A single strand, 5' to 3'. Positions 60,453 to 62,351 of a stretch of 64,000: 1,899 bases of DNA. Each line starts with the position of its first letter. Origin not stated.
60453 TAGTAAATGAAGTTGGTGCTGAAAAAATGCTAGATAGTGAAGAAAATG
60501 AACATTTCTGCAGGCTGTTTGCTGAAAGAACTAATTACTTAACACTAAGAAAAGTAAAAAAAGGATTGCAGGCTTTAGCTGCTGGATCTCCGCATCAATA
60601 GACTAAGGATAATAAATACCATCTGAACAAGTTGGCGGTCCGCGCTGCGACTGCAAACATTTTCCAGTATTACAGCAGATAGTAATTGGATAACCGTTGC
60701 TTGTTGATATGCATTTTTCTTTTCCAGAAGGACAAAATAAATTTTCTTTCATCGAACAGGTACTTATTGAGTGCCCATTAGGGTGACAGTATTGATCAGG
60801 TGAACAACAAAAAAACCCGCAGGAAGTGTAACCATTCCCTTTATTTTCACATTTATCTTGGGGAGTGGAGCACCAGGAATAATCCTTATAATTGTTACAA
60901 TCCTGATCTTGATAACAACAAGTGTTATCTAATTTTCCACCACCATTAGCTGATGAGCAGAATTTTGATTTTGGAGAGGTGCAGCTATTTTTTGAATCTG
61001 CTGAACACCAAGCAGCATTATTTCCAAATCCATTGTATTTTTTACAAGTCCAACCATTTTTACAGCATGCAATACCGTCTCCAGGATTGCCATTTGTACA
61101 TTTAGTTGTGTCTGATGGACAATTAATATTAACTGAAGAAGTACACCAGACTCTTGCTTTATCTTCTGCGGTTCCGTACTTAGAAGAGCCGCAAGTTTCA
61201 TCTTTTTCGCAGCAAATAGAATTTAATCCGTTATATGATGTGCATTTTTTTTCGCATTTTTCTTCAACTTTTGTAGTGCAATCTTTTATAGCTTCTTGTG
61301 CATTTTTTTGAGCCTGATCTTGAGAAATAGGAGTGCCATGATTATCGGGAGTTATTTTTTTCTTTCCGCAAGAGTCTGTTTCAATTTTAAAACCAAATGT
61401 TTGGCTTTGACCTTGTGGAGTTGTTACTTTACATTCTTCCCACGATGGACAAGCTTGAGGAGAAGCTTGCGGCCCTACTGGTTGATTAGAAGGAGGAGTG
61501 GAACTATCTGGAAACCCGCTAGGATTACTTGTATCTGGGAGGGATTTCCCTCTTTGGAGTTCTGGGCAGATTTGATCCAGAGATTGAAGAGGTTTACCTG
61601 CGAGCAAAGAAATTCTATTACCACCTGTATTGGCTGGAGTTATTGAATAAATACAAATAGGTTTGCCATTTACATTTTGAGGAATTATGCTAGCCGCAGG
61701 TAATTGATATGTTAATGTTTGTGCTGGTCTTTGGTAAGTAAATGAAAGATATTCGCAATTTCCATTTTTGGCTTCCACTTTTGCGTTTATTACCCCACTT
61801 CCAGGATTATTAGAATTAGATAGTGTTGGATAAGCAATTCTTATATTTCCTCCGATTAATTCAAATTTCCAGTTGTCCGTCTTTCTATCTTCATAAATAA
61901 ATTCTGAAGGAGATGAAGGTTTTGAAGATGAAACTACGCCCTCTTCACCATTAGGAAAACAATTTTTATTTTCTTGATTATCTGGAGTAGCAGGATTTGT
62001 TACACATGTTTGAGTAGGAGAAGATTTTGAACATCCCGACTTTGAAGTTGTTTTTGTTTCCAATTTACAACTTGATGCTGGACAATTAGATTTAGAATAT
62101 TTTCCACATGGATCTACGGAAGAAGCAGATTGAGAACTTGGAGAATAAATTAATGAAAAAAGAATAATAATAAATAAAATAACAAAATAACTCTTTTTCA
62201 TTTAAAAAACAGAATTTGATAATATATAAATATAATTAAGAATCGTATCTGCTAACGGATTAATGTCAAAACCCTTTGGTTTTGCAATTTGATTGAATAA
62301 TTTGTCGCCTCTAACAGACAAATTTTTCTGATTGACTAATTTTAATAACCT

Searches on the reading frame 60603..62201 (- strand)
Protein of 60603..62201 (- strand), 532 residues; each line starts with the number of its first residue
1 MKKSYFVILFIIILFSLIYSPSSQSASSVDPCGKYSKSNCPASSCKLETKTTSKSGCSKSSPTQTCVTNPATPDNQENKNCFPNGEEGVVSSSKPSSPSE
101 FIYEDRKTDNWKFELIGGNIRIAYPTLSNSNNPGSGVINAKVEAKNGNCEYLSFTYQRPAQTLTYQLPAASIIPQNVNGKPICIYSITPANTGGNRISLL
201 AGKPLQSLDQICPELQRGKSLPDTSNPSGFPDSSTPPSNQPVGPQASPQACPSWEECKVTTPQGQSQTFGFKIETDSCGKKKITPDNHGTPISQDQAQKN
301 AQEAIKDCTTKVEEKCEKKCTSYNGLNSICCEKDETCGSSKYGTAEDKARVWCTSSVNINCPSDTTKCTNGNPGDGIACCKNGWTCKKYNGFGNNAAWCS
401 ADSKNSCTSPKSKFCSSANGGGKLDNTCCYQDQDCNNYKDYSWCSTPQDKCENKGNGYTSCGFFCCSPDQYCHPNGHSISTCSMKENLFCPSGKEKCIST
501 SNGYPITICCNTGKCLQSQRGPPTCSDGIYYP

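Call 76: search_protein_families(library=pfam, proteins=[window:60603-62201:-], max_evalue=0.001)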
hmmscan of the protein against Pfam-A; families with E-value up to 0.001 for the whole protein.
window:60603-62201:- (532 aa): 0 families

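Call 94: find_encoding_contigs(protein=window:60603-62201:-, flank=10000, max_places=2)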
Protein window:60603-62201:- (532 aa): 2 contigs read that carry it; 2 places shown.
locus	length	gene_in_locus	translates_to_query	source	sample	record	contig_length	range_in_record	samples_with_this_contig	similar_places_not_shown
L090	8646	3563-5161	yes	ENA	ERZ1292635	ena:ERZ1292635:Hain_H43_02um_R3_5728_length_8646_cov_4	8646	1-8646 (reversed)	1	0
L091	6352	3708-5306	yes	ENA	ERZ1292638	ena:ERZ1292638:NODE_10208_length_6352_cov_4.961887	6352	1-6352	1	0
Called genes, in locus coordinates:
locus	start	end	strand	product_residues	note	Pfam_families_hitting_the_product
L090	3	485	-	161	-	?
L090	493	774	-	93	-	-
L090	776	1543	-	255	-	-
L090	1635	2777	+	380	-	-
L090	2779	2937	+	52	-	-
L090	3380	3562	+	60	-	-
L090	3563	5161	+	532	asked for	-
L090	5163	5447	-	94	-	-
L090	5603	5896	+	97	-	-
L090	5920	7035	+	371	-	PF00282:Pyridoxal_deC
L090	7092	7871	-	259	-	PF01909:NTP_transf_2, PF18765:Polbeta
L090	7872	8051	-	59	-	-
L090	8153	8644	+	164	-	?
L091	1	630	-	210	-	?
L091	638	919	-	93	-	-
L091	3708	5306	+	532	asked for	-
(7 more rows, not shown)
